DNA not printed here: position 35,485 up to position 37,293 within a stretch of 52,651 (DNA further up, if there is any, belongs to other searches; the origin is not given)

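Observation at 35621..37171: Lone minus-strand 500-aa protein with a RelE/ParE-like C-terminus fused to a large uncharacterised helical region: candidate novel toxin or defence gene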

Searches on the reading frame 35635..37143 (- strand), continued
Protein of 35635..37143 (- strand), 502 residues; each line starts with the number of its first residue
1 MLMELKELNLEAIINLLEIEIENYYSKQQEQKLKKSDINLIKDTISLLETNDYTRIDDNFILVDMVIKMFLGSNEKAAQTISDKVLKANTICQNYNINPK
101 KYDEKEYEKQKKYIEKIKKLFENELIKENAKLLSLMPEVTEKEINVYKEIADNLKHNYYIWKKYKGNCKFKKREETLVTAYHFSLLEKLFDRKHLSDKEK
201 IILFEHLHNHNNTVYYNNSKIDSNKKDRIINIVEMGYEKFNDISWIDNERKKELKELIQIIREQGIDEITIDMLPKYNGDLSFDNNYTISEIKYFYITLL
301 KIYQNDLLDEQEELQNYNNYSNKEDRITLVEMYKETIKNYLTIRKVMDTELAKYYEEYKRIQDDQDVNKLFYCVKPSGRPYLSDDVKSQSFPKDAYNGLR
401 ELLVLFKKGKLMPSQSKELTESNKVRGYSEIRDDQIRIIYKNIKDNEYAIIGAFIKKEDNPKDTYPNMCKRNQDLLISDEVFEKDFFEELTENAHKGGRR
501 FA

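Call 43: find_encoding_contigs(protein=P0157, flank=10000, max_places=3)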
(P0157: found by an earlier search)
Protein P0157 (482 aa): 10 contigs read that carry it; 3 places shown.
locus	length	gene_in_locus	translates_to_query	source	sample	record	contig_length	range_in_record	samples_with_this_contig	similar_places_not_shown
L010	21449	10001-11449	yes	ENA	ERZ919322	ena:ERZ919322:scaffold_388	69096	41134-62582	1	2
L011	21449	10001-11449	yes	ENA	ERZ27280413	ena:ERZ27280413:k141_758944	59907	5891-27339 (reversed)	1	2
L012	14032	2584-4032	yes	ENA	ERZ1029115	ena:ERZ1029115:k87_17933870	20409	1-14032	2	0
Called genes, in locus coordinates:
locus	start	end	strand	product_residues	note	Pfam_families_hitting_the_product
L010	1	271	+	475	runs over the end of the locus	PF17210:SdrD_B (faint), PF17802:SpaA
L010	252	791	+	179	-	PF04203:Sortase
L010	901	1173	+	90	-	PF00216:Bac_DNA_binding, PF18291:HU-HIG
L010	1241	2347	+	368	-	PF01743:PolyA_pol, PF12627:PolyA_pol_RNAbd, PF13735:tRNA_NucTran2_2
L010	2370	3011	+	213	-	PF21984:DnaD_N, PF07261:DnaB_2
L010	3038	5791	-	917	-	PF00912:Transgly, PF00905:Transpeptidase, PF16403:Bact_surface_Ig-like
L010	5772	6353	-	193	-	PF03838:RecU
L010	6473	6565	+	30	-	-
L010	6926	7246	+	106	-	PF05103:DivIVA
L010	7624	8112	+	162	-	PF12844:HTH_19, PF13560:HTH_31 (weak), PF13413:HTH_25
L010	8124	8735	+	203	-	PF01066:CDP-OH_P_transf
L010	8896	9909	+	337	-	PF00154:RecA_N, PF06745:ATPase (weak), PF08423:Rad51, PF13479:AAA_24 (weak), PF21096:RecA_C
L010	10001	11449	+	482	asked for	-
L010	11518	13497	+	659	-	PF22745:Nlig-Ia, PF01653:DNA_ligase_aden, PF03120:OB_DNA_ligase, PF12826:HHH_2, PF14520:HHH_5, PF00533:BRCT, PF12738:PTCB-BRCT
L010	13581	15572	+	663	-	PF00501:AMP-binding, PF13193:AMP-binding_C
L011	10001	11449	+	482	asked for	-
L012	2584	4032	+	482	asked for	-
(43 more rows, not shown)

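Call 44: find_encoding_contigs(protein=P0156, flank=10000, max_places=3)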
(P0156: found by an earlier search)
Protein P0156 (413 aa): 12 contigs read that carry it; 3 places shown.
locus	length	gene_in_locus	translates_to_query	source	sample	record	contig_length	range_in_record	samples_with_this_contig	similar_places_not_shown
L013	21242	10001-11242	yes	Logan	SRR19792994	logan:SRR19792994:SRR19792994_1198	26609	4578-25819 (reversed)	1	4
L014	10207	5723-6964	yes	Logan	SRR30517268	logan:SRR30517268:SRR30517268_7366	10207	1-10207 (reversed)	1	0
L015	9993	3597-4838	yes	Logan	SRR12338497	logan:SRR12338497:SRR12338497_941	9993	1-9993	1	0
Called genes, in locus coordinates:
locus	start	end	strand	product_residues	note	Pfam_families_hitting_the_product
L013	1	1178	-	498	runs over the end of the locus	PF09547:SpoIVA_ATPase, PF20438:SpoIVA_middle, PF20439:SpoIVA_C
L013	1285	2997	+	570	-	PF00664:ABC_membrane, PF00005:ABC_tran, PF02463:SMC_N (weak)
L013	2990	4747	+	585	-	PF00664:ABC_membrane, PF00005:ABC_tran, PF02463:SMC_N (faint)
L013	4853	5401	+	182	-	-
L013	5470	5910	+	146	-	PF01281:Ribosomal_L9_N, PF03948:Ribosomal_L9_C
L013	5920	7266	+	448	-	PF00772:DnaB, PF13481:AAA_25, PF03796:DnaB_C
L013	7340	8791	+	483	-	PF01476:LysM (weak), PF07501:G5, PF01551:Peptidase_M23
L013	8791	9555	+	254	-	PF00753:Lactamase_B, PF23023:Anti-Pycsar_Apyc1, PF12706:Lactamase_B_2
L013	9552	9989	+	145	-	PF02590:SPOUT_MTase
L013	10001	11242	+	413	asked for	-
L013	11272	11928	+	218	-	PF03167:UDG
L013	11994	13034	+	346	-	-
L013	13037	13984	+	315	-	-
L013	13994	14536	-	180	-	PF04011:LemA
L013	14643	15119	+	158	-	PF00753:Lactamase_B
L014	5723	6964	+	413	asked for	-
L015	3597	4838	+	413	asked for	-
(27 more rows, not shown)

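Call 45: find_encoding_contigs(protein=P0103, flank=10000, max_places=3)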
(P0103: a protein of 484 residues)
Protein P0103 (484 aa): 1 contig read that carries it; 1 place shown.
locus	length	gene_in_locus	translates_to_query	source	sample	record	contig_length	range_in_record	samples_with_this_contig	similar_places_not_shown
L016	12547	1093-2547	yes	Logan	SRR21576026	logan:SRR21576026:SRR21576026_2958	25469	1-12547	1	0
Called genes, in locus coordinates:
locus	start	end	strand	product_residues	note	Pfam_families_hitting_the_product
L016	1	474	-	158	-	?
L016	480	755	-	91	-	-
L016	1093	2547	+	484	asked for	-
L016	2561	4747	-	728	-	PF01136:Peptidase_U32, PF12392:DUF3656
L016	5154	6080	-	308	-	PF10298:WhiA_N, PF14528:LAGLIDADG_3 (faint), PF14527:LAGLIDADG_WhiA, PF02650:HTH_WhiA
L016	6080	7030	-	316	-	PF01933:CofD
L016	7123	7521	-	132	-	-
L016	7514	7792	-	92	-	-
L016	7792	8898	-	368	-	-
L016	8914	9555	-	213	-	-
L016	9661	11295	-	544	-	PF00753:Lactamase_B (faint), PF12706:Lactamase_B_2, PF22505:RNase_J_b_CASP, PF07521:RMMBL (weak), PF17770:RNase_J_C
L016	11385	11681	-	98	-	-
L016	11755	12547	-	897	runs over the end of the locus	PF01411:tRNA-synt_2c, PF07973:tRNA_SAD, PF02272:DHHA1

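Call 49: predict_structure(alignment_id=A2)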
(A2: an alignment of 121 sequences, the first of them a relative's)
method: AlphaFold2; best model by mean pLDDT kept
length: 500 residues; sequences in the alignment: 121
mean_pLDDT: 93.1   pTM: 0.83
mean pLDDT of the five models: 93.1, 92.7, 92.5, 92.2, 92.2
residues with pLDDT >= 90: 436; 70-90: 34; 50-70: 20; < 50: 10
segments of 3 or more residues with pLDDT < 50: 497-500
pLDDT, mean of each block of 10 residues (from residue 1): 78 97 98 98 98 98 95 95 98 98 98 98 98 97 97 89 53 64 96 97 95 88 94 92 88 97 96 96 94 97 98 97 97 98 98 96 97 97 89 93 96 94 96 95 98 85 96 97 95 64
secondary structure, 60 per line:
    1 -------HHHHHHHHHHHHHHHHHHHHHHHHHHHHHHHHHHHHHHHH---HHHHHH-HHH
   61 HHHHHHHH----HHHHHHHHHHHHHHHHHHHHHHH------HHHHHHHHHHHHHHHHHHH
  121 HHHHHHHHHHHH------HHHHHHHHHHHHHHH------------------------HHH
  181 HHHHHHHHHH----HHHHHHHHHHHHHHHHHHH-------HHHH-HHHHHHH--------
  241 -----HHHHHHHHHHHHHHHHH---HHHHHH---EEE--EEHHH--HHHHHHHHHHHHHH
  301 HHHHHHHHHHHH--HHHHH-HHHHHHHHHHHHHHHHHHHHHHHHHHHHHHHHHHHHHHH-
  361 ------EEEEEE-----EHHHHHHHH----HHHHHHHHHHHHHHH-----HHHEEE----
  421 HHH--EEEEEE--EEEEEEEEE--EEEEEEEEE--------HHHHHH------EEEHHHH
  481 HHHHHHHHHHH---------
elements in order: H8-47 H51-56 H58-68 H73-95 H102-132 H139-153 H178-190 H195-213 H221-224 H226-232 H246-262 H266-271 E275-277 H287-312 H315-319 H321-359 E367-372 H379-386 H391-405 E414-416 E426-431 E434-442 E445-453 H462-467 E474-476 H477-491

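Call 52: fold_search(model_id=the predicted structure, library=pdb)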
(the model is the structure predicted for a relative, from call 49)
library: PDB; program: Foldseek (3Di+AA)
matches with E <= 10: 295; with E <= 0.001: 0
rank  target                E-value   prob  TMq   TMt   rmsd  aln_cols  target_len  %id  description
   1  6af4_G                4.2e-02  1.00  0.17  0.61   4.3       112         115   15  Toxin-Antitoxin module from Streptococcus pneumoniae (released 2019-08-14)
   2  6af4_C                4.6e-02  1.00  0.18  0.66   3.6       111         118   13  Toxin-Antitoxin module from Streptococcus pneumoniae (released 2019-08-14)
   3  6af4_A                5.0e-02  1.00  0.17  0.62   9.3       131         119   13  Toxin-Antitoxin module from Streptococcus pneumoniae (released 2019-08-14)
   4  6af3_C                9.3e-02  1.00  0.16  0.63   3.6       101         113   13  Toxin-Antitoxin module from Streptococcus pneumoniae (released 2019-08-14)
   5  6af3_E                9.7e-02  1.00  0.17  0.64   9.1       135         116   14  Toxin-Antitoxin module from Streptococcus pneumoniae (released 2019-08-14)
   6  6af3_A                1.2e-01  1.00  0.16  0.62   3.4       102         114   15  Toxin-Antitoxin module from Streptococcus pneumoniae (released 2019-08-14)
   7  9g12_B                1.5e-01  1.00  0.14  0.73   3.2        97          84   15  Mycobacterium tuberculosis RelBE1 toxin-antitoxin system; rv1247c (relB1 antitoxin), rv1246c (relE1 toxin) (released 2025-12-17)
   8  9g71_A                1.5e-01  0.23  0.10  0.12  41.3       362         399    6  Cryo-EM structure of TTYH2 in complex with lipids in GDN (released 2025-05-21)
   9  7rtt_B                1.6e-01  0.30  0.13  0.15  40.9       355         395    8  Cryo-EM structure of a TTYH2 cis-dimer (released 2021-08-25)
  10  5i6j                  1.8e-01  0.21  0.13  0.15  38.1       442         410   13  Crystal Structure of SRGAP2 F-BARx (released 2017-03-08)
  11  7rtt_A                1.9e-01  0.23  0.12  0.14  41.5       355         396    9  Cryo-EM structure of a TTYH2 cis-dimer (released 2021-08-25)
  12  5i6r                  2.2e-01  0.21  0.14  0.16  37.1       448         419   12  Crystal Structure of srGAP2 F-BARx WT Form-1 (released 2017-08-30)
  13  7p54_A                2.3e-01  0.15  0.10  0.11  41.9       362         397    8  Cryo-EM structure of human TTYH2 in GDN (released 2021-08-11)
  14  4lsy_A                3.0e-01  0.97  0.13  0.57   3.9        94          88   21  Crystal structure of copper-bound L66S mutant toxin from Helicobacter pylori (released 2014-02-05)
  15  9fqr_Fy               3.6e-01  0.14  0.10  0.13  46.4       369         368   11  96-nm repeat of axonemal doublet microtubules from bovine sperm (released 2025-03-26)
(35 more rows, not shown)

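Call 54: search_dna_similar(query=P0001, collection=phages, mode=protein, max_evalue=0.001)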
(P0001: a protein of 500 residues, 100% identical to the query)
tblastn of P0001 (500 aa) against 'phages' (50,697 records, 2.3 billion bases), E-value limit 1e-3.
No match.

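Call 55: search_dna_similar(query=P0001, collection=plasmids, mode=protein, max_evalue=0.001)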
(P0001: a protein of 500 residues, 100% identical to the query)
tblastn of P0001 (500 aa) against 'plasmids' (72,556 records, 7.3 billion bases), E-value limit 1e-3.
No match.

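Call 56: fold_search(model_id=the predicted structure, library=viral)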
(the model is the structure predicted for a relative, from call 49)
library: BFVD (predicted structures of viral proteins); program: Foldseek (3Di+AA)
matches with E <= 10: 252; with E <= 0.001: 0
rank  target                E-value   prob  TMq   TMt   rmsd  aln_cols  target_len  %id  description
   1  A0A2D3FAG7            1.4e-01  0.20  0.11  0.10  40.3       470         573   11  Uncharacterized protein [Salinibacter phage SRUTV-1]
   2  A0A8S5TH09            3.3e-01  0.08  0.11  0.08  47.2       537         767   10  Uncharacterized protein [Myoviridae sp. ctIty1]
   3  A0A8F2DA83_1          4.9e-01  0.13  0.11  0.08  25.4       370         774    8  Tape measure protein [Gordonia phage VanLee]
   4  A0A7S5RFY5            5.1e-01  0.08  0.09  0.09  32.7       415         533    8  (no name in the UniProt tables at hand)
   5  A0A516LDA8            5.6e-01  0.14  0.14  0.13  20.9       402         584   12  (no name in the UniProt tables at hand)
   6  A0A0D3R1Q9            5.6e-01  0.11  0.11  0.11  39.5       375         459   12  Uncharacterized protein [Marco virus]
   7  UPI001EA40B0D         5.9e-01  0.18  0.14  0.18  36.8       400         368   14  (no name look-up for this kind of identifier)
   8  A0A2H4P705            7.6e-01  0.11  0.09  0.06  36.0       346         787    9  GDSL-like lipase [Pseudomonas phage nickie]
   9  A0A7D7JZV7            9.9e-01  0.13  0.11  0.10  30.9       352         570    8  (no name in the UniProt tables at hand)
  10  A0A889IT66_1          9.9e-01  0.08  0.10  0.07  26.9       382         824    8  (no name in the UniProt tables at hand)
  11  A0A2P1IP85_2          1.1e+00  0.06  0.09  0.07  25.6       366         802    9  Genome polyprotein (Fragment) [megrivirus C1]
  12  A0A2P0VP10            1.3e+00  0.08  0.11  0.11  31.6       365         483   13  Uncharacterized protein [Tetraselmis virus 1]
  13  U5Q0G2                1.4e+00  0.38  0.11  0.38   5.2        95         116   15  Uncharacterized protein [Bacillus phage Slash]
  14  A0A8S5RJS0            1.5e+00  0.13  0.15  0.19  25.7       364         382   14  Uncharacterized protein (Fragment) [virus sp. ctHG14]
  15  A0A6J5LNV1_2          1.5e+00  0.08  0.12  0.05  21.9       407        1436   11  N-acetyltransferase domain-containing protein [uncultured Caudovirales phage]
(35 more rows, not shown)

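Call 74: find_related_loci(query=A1, collection=viral_contigs, flank=8000)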
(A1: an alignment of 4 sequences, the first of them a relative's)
Query A1 (500 aa) in viral_contigs; peptide patterns used: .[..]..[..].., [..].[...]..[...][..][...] (x = any residue, [..] = any of these).
449 stretches matched a pattern, but none encodes a relative of the query by tblastn (E <= 1e-3).

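Call 78: search_protein_families(library=pfam, alignment_id=A5, max_evalue=0.001)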
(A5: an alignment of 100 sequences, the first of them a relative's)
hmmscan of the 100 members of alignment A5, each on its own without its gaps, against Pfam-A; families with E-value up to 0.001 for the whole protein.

A. member 1, P0001 (500 aa): 0 families

B. families by the number of members that match (of 100 scanned): 2 families
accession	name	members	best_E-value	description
PF05973.20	Gp49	9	2.8e-06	Phage derived protein Gp49-like (DUF891)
PF03087.19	BPS1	1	3e-05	Protein BPS1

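Call 79: search_solved_structures(query=A5, max_evalue=1)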
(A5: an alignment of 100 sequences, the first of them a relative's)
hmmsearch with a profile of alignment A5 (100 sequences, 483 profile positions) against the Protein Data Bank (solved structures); distinct sequences matched with E-value up to 1: 14.
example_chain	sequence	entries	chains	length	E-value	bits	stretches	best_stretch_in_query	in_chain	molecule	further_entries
7bjg_A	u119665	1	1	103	0.046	15.6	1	73-170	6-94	SD21996p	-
10pl_A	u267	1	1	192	0.062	15.2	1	60-165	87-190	HEAT repeat domain-containing protein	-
9pin_P2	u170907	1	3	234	0.066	15.1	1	60-167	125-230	HEAT repeat domain-containing protein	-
7yfj_A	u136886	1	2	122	0.077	14.9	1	90-143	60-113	Pre-mRNA-splicing regulator WTAP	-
6kos_A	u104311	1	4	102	0.13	14.1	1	29-135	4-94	SUWA (Super WA20)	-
8oyy_A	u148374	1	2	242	0.14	14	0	16-149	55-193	De novo designed soluble GPCR-like protein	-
7muc_AF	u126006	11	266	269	0.2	13.5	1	95-165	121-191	DotF | IcmG (DotF)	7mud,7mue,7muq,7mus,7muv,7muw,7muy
7zr2_A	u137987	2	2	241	0.24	13.3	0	20-150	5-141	Spike protein S2',Chimeric protein mimic of SARS-CoV-2 Spike HR1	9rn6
6gaj_A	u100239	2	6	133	0.27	13.1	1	7-133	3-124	Outer capsid protein sigma-1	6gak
5lkb_A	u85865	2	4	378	0.28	13.1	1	38-127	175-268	Glutathione S-transferase omega-like 2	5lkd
6gzf_A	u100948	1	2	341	0.48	12.3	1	196-243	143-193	Glutathione S-transferase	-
6gao_A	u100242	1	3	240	0.66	11.8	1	6-133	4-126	Outer capsid protein sigma-1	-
6nur_A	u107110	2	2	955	0.72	11.7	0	291-372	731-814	NSP12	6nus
8xoq_A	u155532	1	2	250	0.92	11.3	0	136-182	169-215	Transmembrane channel-like protein 1,Calcium and integrin-binding family member 2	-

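Call 86: find_related_loci(query=A6, collection=viral_contigs, flank=8000)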
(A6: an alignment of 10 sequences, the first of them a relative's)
Query A6 (476 aa) in viral_contigs; peptide patterns used: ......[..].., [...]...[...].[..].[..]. (x = any residue, [..] = any of these).
117 stretches matched a pattern, but none encodes a relative of the query by tblastn (E <= 1e-3).

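Call 95: find_encoding_contigs(protein=P0025, flank=6000, max_places=2)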
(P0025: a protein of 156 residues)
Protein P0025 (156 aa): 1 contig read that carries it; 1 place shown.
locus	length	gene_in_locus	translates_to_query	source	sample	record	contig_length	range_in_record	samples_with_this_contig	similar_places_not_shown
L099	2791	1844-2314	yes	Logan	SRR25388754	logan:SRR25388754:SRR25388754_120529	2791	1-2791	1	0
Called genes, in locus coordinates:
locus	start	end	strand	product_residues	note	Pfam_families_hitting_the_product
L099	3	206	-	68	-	?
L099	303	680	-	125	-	-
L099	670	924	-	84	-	PF06612:DUF1146 (weak)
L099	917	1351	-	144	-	PF02502:LacAB_rpiB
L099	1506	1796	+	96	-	-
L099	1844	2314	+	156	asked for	-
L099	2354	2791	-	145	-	?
